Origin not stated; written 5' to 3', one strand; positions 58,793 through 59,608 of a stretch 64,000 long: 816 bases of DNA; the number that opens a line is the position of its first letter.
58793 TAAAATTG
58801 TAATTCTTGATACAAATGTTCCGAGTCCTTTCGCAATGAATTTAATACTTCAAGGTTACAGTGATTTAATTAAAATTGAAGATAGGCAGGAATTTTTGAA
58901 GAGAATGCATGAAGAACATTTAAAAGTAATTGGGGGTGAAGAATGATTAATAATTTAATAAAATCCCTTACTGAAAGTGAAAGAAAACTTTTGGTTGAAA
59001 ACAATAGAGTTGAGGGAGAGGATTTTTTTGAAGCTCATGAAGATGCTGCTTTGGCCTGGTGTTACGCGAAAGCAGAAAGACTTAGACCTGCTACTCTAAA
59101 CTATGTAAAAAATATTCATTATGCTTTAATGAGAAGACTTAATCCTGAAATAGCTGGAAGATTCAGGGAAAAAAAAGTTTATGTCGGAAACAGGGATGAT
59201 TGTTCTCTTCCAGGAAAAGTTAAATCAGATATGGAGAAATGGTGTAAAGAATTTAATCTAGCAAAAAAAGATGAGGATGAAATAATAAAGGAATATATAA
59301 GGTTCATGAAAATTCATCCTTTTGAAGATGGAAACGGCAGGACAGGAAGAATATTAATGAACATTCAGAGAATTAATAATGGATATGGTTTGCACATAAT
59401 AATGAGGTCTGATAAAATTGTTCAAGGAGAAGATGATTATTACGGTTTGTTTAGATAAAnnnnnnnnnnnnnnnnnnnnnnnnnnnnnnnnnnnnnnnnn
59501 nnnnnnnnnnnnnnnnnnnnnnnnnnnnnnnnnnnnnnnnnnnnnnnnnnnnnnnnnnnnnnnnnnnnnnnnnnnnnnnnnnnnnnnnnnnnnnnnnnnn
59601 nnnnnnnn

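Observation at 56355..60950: lhr helicase translationally coupled to a Fic-domain protein and a HEAT-repeat protein, with a metallophosphoesterase alongside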

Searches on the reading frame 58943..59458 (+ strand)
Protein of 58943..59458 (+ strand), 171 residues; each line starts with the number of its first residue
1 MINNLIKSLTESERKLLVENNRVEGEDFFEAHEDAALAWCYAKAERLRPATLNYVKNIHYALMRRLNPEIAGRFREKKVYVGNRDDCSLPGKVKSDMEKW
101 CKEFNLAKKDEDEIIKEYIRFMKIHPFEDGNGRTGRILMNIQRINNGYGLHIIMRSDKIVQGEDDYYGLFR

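Call 3: search_protein_families(library=pfam, proteins=[window:58943-59458:+], max_evalue=0.01)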
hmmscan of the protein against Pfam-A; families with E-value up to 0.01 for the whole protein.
window:58943-59458:+ (171 aa): 1 family
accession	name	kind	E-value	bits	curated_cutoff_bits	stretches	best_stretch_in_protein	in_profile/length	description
PF02661.23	Fic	-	1.8e-15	58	24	1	51-141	3-91/93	Fic/DOC family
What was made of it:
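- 58943..59458 (+): Minimal class II Fic protein (171 aa), a putative self-inhibited AMP-transferase. PF02661 E 1.8e-15 (call 3).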

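Call 5: search_protein_families(library=ncbifam, proteins=[window:58943-59458:+], max_evalue=0.01)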
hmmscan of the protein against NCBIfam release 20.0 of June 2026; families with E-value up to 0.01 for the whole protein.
window:58943-59458:+ (171 aa): 6 families
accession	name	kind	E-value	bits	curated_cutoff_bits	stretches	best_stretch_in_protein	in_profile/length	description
NF046030.1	ProtAdlyltaseSoFic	equivalog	1.2e-09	37.6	550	1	95-169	161-238/361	protein adenylyltransferase Fic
NF046029.1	ProtAdlyltaseNmFic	equivalog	3e-07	30.3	230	1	46-140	23-112/177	protein adenylyltransferase Fic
TIGR02613.1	mob_myst_B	hypoth_equivalog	6.2e-06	26.2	124.4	1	34-141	32-139/186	mobile mystery protein B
NF007672.0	PRK10347.1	equivalog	0.00035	20.3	181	1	51-151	55-161/200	putative adenosine monophosphate-protein transferase Fic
NF010653.0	PRK14052.1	equivalog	0.00076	18.7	364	1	62-147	286-370/387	VopS family T3SS effector adenosine monophosphate-protein transferase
NF041381.1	XopAC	subfamily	0.0081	14.9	450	0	21-139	279-407/451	XopAC/AvrAC family type III secretion system effector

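Call 6: search_protein_families(library=padloc, proteins=[window:58943-59458:+], max_evalue=0.01)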
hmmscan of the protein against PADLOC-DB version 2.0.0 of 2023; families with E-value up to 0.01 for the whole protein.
window:58943-59458:+ (171 aa): 9 families
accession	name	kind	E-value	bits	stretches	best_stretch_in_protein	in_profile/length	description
PDLC04836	PDC-S04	-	1.4e-19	68.2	1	20-158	60-202/244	-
PDLC04840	PDC-S04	-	2.4e-18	64.7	1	25-158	48-189/227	-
PDLC03963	SoFic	-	4.5e-17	60.5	1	36-169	100-239/361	-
PDLC04837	PDC-S04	-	4.1e-16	57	1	48-155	83-195/234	-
PDLC04839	PDC-S04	-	6.2e-12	43.6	1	37-150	42-166/205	-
PDLC04838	PDC-S04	-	7.4e-11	40.2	1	45-152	58-171/209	-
PDLC04842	PDC-S04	-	3.3e-08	31.5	1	35-140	27-127/202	-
PDLC04966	PDC-S24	-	4.3e-07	27.1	1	46-140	228-333/497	-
PDLC04841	PDC-S04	-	4.6e-07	27.8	1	47-141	137-226/292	-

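Call 7: find_homologous_proteins(query=window:58943-59455:+, max_evalue=0.001)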
Query window:58943-59455:+ (171 aa): 166 proteins with E <= 0.001 among 205 candidates; the best 120 are listed.
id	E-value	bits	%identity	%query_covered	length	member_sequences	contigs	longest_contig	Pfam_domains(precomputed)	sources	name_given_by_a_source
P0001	1.5e-111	388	100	100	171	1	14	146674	PF02661.24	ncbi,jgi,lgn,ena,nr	ncbi:Fic family protein [Candidatus Pacearchaeota archaeon]|nr:Fic family protein [Candidatus Pacear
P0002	1.3e-67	245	100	64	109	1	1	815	PF02661.24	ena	-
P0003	6.2e-50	187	53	99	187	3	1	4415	PF02661.24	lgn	-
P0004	5.1e-48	181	55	91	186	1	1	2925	PF02661.24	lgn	-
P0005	1.7e-45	173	52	96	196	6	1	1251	PF02661.24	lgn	-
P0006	7.9e-44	167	50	96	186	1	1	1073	PF02661.24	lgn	-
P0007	3.5e-38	149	46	99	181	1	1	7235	PF02661.24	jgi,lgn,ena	-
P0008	8.6e-33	132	43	94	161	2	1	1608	PF02661.24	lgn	-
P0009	2.9e-32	130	46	93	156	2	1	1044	PF02661.24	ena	-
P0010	4.8e-31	126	45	93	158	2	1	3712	PF02661.24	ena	-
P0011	2.8e-30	123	43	85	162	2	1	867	PF02661.24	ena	-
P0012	1.3e-29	121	44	95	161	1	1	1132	PF02661.24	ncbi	-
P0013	1.5e-29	121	43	95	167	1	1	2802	PF02661.24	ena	-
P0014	2.1e-29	120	43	95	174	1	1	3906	PF02661.24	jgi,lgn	jgi:fido (protein-threonine AMPylation protein)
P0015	2.1e-29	120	47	84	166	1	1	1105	PF02661.24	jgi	-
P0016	2.3e-28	117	42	95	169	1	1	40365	PF02661.24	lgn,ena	-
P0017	2.5e-28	117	43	95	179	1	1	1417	PF02661.24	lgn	-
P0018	3.2e-28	117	43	95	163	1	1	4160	PF02661.24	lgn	-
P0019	4.8e-28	116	42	95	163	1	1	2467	PF02661.24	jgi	jgi:Fic family protein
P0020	5.0e-28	116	43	95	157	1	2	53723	PF02661.24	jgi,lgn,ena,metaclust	metaclust:\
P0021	8.9e-28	115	46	85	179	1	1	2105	PF02661.24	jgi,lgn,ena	-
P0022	1.2e-27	115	43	89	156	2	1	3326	PF02661.24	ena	-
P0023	1.4e-27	115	42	95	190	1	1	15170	PF02661.24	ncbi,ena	-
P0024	1.7e-27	114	43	91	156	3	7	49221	PF02661.24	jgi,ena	-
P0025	2.9e-27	114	42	93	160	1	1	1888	PF02661.24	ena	-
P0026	4.0e-27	113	45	81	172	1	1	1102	PF02661.24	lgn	-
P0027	5.9e-27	113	42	95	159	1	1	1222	PF02661.24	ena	-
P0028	6.4e-27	112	42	95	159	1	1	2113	PF02661.24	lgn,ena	-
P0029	1.2e-26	112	40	93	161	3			PF02661.24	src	-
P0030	1.3e-26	111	46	81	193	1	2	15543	PF02661.24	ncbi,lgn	-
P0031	1.8e-26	111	43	93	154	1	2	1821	PF02661.24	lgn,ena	-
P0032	1.9e-26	111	41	91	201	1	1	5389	PF02661.24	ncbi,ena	-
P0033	2.2e-26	111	44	85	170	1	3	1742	PF02661.24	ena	-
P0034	2.4e-26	111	44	82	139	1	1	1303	PF02661.24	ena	-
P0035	2.9e-26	110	47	87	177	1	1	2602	PF02661.24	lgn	-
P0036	3.1e-26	110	43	95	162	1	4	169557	PF02661.24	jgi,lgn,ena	-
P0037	4.2e-26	110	39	97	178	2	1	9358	PF02661.24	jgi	-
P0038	5.1e-26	109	43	95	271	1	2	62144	PF02661.24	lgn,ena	-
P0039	5.3e-26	109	39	99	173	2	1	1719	PF02661.24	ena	-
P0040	9.1e-26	109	42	95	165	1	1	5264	PF02661.24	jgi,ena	-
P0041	1.9e-25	108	43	95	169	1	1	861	PF02661.24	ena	-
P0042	2.0e-25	108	40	95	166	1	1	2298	PF02661.24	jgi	-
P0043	2.4e-25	107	38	97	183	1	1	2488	PF02661.24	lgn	-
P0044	2.5e-25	107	42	98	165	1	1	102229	PF02661.24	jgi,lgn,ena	-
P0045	5.3e-25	106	38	95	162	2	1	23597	PF02661.24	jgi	-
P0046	6.4e-25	106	44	91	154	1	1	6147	PF02661.24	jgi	-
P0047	6.5e-25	106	41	96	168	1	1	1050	PF02661.24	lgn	-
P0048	6.6e-25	106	42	96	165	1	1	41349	PF02661.24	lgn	-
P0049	9.8e-25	105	39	95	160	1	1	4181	PF02661.24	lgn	-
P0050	1.1e-24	105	43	95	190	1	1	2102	PF02661.24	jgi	-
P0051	1.2e-24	105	41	95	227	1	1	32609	PF02661.24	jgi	-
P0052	1.7e-24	105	43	93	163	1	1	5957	PF02661.24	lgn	-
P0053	1.8e-24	104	42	95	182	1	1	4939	PF02661.24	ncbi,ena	-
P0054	2.4e-24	104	41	92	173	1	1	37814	PF02661.24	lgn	-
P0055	2.8e-24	104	39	95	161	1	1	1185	PF02661.24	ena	-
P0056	4.0e-24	103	42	95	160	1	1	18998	PF02661.24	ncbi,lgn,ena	-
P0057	4.1e-24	103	42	95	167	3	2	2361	PF02661.24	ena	-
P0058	4.4e-24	103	42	92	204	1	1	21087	PF02661.24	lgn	-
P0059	8.0e-24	102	38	98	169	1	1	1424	PF02661.24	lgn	-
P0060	9.7e-24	102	41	91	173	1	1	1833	PF02661.24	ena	-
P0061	1.0e-23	102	41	92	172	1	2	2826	PF02661.24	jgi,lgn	jgi:fido (protein-threonine AMPylation protein)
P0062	1.0e-23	102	40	87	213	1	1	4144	PF02661.24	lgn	-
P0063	1.5e-23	101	41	97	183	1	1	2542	PF02661.24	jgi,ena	-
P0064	2.7e-23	101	41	95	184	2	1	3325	PF02661.24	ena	-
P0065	3.3e-23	100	40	91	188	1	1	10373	PF02661.24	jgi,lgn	jgi:Fic family protein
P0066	3.7e-23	100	41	94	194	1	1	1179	PF02661.24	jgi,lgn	jgi:fido (protein-threonine AMPylation protein)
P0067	3.7e-23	100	40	95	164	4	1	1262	PF02661.24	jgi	-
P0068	5.7e-23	100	42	85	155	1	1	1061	PF02661.24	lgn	-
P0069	5.7e-23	100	37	99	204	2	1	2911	PF02661.24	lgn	-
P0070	5.8e-23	100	38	95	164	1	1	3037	PF02661.24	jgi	jgi:Fic family protein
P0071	5.9e-23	100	41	91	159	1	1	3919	PF02661.24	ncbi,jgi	ncbi:MAG: Fic family protein [Candidatus Woesearchaeota archaeon]|jgi:Fic family protein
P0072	6.4e-23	99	39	95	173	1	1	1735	PF02661.24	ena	-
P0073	7.1e-23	99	43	93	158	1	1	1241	PF02661.24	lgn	-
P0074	9.4e-23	99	39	95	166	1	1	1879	PF02661.24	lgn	-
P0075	1.2e-22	98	39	95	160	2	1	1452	PF02661.24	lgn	-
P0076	1.5e-22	98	42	92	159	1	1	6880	PF02661.24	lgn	-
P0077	1.5e-22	98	41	85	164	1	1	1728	PF02661.24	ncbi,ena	-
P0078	1.7e-22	98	38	95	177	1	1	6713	PF02661.24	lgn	-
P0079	2.0e-22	98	40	97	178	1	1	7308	PF02661.24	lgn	-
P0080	2.0e-22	98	42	95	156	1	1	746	PF02661.24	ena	-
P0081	2.2e-22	98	39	95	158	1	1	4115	PF02661.24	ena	-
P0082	4.7e-22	97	39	98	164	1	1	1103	PF02661.24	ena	-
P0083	6.4e-22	96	42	87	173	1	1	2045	PF02661.24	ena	-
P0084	7.3e-22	96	40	91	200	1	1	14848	PF02661.24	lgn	-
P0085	7.8e-22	96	41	91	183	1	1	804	PF02661.24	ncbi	-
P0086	8.7e-22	96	41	92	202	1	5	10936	PF02661.24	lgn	-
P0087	8.8e-22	96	38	93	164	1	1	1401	PF02661.24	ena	-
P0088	9.5e-22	96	37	92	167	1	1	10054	PF02661.24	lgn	-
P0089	1.0e-21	95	40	95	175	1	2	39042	PF02661.24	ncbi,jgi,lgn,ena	jgi:Fic family protein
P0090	1.0e-21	95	38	95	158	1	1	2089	PF02661.24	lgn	-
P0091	1.7e-21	95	41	92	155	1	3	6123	PF02661.24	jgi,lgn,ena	-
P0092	1.7e-21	95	39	95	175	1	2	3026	PF02661.24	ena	-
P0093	1.8e-21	95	42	85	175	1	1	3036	PF02661.24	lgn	-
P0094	2.0e-21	95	40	95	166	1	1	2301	PF02661.24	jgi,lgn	-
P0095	2.1e-21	94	39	93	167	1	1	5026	PF02661.24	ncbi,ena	-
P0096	2.3e-21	94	39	95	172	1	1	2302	PF02661.24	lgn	-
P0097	2.4e-21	94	38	97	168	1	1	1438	PF02661.24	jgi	jgi:Fic family protein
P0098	2.6e-21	94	41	92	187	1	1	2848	PF02661.24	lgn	-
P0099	2.6e-21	94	35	91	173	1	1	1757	PF02661.24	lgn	-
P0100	2.7e-21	94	40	97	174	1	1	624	PF02661.24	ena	-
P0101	3.0e-21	94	39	95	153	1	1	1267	PF02661.24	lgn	-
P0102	3.6e-21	94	37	91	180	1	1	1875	PF02661.24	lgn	-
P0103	4.2e-21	93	39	94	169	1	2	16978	PF02661.24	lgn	-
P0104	4.3e-21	93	40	95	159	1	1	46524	PF02661.24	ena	-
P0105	5.9e-21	93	38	91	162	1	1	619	PF02661.24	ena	-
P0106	8.1e-21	93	43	85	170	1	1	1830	PF02661.24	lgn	-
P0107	1.2e-20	92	39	94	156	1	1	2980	PF02661.24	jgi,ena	-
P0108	1.5e-20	92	36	92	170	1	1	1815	PF02661.24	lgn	-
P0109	2.0e-20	91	37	87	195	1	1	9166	PF02661.24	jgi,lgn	jgi:fido (protein-threonine AMPylation protein)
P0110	2.8e-20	91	39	95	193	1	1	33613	PF02661.24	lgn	-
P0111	3.7e-20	90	42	95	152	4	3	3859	PF02661.24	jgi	-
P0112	4.1e-20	90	37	93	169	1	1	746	PF02661.24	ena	-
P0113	4.1e-20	90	39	95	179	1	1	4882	PF02661.24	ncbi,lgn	-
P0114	4.5e-20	90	39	96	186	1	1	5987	PF02661.24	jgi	jgi:Fic family protein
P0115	5.3e-20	90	38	95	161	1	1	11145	PF02661.24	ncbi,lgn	-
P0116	5.9e-20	90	36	99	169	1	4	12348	PF02661.24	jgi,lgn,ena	-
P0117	6.4e-20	90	40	95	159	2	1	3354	PF02661.24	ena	-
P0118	7.0e-20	89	35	92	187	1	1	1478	PF02661.24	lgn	-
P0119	7.7e-20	89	41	85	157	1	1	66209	PF02661.24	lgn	-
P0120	8.1e-20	89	38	92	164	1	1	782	PF02661.24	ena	-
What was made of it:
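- Pacearchaeota (call 7). The identical protein is seen on 14 contigs (call 7).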

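Call 8: find_encoding_contigs(protein=P0003, flank=6000, max_places=3)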
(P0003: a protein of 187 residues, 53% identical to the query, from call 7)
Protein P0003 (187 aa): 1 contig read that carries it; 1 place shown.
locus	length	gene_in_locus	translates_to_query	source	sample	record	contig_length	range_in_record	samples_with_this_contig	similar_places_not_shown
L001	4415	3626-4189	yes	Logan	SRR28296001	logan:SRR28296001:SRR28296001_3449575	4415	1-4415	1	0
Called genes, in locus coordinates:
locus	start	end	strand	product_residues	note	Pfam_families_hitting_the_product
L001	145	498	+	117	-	-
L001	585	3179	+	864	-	PF04851:ResIII (weak), PF00270:DEAD, PF22590:Cas3-like_C_2 (faint), PF00271:Helicase_C, PF19306:WHD_Lhr, PF08494:DEAD_assoc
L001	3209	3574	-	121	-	-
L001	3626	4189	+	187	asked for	PF02661:Fic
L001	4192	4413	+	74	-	?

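Call 9: find_encoding_contigs(protein=P0007, flank=6000, max_places=3)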
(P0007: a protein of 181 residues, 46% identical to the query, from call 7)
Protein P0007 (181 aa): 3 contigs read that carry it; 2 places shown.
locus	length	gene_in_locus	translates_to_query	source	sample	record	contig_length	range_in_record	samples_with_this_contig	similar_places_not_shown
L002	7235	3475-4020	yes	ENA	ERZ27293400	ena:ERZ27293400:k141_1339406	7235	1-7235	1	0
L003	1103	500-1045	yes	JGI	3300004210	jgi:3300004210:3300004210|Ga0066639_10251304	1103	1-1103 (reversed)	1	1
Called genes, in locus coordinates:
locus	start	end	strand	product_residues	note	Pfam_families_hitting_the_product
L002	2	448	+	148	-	?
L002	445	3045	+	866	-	PF04851:ResIII (faint), PF00270:DEAD, PF00271:Helicase_C, PF22590:Cas3-like_C_2 (weak), PF19306:WHD_Lhr, PF08494:DEAD_assoc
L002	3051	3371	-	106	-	-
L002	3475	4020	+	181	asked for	PF02661:Fic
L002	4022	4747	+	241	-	PF00149:Metallophos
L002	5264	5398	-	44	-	-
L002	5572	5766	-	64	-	-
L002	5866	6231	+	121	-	PF18477:PIN_9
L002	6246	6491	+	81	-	-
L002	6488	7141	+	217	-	PF03876:SHS2_Rpb7-N, PF00575:S1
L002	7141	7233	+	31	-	?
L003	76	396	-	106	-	-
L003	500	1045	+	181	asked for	PF02661:Fic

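Call 10: find_encoding_contigs(protein=P0016, flank=6000, max_places=3)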
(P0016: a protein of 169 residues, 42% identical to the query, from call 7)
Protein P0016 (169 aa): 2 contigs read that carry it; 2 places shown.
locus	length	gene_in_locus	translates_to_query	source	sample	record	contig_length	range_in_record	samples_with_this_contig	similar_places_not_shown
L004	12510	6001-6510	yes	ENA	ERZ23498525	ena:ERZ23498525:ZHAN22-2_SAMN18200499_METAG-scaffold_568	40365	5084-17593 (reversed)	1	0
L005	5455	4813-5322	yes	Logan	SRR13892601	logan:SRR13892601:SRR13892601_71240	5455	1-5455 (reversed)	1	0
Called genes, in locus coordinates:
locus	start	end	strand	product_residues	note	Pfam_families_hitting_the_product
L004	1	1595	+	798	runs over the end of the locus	PF14890:Intein_splicing, PF14528:LAGLIDADG_3 (faint), PF13203:DUF2201_N, PF09967:DUF2201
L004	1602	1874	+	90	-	-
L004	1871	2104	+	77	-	-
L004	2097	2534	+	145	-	-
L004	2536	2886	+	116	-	-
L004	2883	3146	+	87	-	-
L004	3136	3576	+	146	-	-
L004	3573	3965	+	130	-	-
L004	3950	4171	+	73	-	-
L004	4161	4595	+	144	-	-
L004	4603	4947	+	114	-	PF01844:HNH (weak)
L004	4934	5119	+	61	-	-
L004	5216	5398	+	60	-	-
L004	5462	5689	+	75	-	-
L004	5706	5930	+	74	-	-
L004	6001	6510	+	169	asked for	PF02661:Fic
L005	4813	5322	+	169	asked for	PF02661:Fic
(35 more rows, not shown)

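Call 25: search_solved_structures(query=A1, max_evalue=0.001, show_alignments=3)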
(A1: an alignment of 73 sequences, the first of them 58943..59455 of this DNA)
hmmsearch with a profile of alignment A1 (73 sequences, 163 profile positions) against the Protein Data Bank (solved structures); distinct sequences matched with E-value up to 0.001: 58.
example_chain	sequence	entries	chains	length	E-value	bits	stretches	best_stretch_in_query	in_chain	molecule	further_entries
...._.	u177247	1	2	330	4.1e-23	85.1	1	20-160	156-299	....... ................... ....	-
6i7h_A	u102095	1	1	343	4.4e-23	85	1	20-160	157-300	Adenosine monophosphate-protein transferase FICD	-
6i7g_A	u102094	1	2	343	4.4e-23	85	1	20-160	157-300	Adenosine monophosphate-protein transferase FICD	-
4u04_A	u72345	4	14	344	4.4e-23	85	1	20-160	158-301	Adenosine monophosphate-protein transferase FICD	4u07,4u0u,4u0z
4u0s_A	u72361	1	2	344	4.5e-23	85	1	20-160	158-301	Adenosine monophosphate-protein transferase FICD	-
6i7i_A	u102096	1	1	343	4.6e-23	84.9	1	20-160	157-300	Adenosine monophosphate-protein transferase FICD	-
6i7j_A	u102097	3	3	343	7.5e-23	84.2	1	30-160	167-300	Adenosine monophosphate-protein transferase FICD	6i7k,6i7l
6zmd_B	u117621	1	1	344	1e-22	83.8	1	30-159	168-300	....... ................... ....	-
7b7z_A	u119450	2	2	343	3e-21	79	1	30-160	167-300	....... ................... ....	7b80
5jj6_A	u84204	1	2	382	4.1e-21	78.6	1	40-159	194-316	Adenosine monophosphate-protein transferase FICD homolog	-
5jj7_A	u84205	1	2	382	4.2e-21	78.6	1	40-159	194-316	Adenosine monophosphate-protein transferase FICD homolog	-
4x2e_A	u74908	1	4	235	5.6e-19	71.6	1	9-153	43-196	Fic family protein putative filamentation induced by cAMP protein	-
4x2c_A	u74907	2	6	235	1.4e-17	67.1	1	8-153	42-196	Fic family protein putative filamentation induced by cAMP protein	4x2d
7cb8_A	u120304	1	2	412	3.7e-13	52.7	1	36-140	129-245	Fic-domain containing protein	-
3cuc_A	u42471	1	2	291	1.5e-10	44.2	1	112-159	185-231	Protein of unknown function with a Fic domain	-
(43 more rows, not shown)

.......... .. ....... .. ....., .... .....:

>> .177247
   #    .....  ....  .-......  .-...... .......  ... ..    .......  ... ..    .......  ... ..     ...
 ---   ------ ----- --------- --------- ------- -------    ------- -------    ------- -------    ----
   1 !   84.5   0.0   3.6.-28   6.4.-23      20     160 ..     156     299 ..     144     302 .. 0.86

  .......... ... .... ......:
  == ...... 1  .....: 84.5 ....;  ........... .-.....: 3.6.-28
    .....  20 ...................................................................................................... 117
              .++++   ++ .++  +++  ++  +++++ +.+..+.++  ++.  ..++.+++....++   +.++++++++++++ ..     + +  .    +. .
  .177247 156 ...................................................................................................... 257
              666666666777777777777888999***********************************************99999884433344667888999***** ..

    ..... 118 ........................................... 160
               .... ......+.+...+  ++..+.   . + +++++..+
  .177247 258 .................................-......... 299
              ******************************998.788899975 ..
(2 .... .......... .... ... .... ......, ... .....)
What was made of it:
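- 58943..59458 (+): The PDB profile search hits FICD at E 4e-23 (call 25).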

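Call 32: find_related_loci(query=A2, collection=metagenome_contigs, flank=5000)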
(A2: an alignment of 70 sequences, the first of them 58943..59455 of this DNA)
Query A2 (171 aa) in metagenome_contigs; peptide patterns used: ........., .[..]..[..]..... (x = any residue, [..] = any of these).
600 stretches matched a pattern (row limit reached: there are more); 553 encode a relative of the query (tblastn E <= 1e-3); the best 80 are kept; 80 distinct loci.
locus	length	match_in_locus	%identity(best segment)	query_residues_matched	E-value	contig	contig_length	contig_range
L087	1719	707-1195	39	2-171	1e-31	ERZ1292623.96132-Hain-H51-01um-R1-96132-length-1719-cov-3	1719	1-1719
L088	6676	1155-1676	39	6-171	5e-29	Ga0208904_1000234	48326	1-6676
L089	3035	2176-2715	30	9-171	1e-23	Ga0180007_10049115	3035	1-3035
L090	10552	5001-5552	35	6-170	3e-22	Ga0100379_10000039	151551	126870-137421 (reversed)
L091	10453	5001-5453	38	9-170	3e-19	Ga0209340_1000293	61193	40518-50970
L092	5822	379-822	33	8-148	2e-17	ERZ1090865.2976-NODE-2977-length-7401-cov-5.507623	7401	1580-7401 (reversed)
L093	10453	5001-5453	33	9-170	8e-15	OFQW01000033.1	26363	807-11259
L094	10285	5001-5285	40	51-139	4e-14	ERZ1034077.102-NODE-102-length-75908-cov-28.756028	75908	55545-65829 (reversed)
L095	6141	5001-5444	31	19-171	5e-14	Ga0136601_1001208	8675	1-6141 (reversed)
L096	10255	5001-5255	39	72-148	8e-14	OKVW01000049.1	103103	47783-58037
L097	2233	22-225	45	90-158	2e-13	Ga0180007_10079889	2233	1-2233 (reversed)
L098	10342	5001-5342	37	52-158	2e-13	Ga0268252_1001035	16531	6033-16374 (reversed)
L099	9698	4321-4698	31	21-139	5e-13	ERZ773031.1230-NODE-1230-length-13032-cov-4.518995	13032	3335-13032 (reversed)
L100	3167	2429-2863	27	8-139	6e-13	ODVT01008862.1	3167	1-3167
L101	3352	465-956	26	8-167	1e-12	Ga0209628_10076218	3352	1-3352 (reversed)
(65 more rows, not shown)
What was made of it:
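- Tried and rejected: Metagenome scan with the Fic family profile (call 32).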

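Call 33: predict_structure(alignment_id=A2)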
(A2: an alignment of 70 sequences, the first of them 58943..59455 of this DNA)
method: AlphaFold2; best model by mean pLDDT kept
length: 171 residues; sequences in the alignment: 70
mean_pLDDT: 92.4   pTM: 0.89
mean pLDDT of the five models: 92.4, 91.6, 91.1, 91.1, 90.9
residues with pLDDT >= 90: 142; 70-90: 15; 50-70: 14; < 50: 0
segments of 3 or more residues with pLDDT < 50: none
pLDDT, mean of each block of 10 residues (from residue 1): 93 97 95 98 98 99 98 95 81 98 97 96 96 98 98 75 63 71
secondary structure, 60 per line:
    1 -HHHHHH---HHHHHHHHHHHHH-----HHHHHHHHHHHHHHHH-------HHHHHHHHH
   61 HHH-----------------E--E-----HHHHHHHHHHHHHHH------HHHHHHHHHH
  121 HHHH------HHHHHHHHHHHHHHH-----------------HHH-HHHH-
elements in order: H2-7 H11-23 H29-44 H52-63 H90-104 H111-124 H131-145 H167-170
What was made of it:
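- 58943..59458 (+): AF2 model with pLDDT 92.4 (call 33).
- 59000..59017 (+): Inhibitory-helix-type motif N20-N-R-V-E24-G25, at the C-terminal end of helix 11-23. Helix boundaries come from call 33.
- On Fic/Fido AMP-transferase (PF02661): AF2 pLDDT 92.4, with helices and strands at residues 81 and 84 (call 33).
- On Class II Fic (intramolecular N-terminal inhibitory helix): E24-G25 end helix 11-23 (call 33).
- The AF2 model has pLDDT 92.4, with helix 11-23 ending at E24 (call 33). The AF2 model is confident (call 33).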

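Call 36: find_encoding_contigs(protein=P0004, flank=5000, max_places=2)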
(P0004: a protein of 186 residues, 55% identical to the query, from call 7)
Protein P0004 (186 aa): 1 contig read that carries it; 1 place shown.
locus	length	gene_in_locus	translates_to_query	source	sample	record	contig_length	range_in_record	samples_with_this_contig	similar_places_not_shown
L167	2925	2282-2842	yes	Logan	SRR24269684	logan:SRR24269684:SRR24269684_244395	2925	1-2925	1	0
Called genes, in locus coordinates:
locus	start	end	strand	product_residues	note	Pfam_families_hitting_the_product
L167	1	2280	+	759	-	?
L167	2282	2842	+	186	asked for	PF02661:Fic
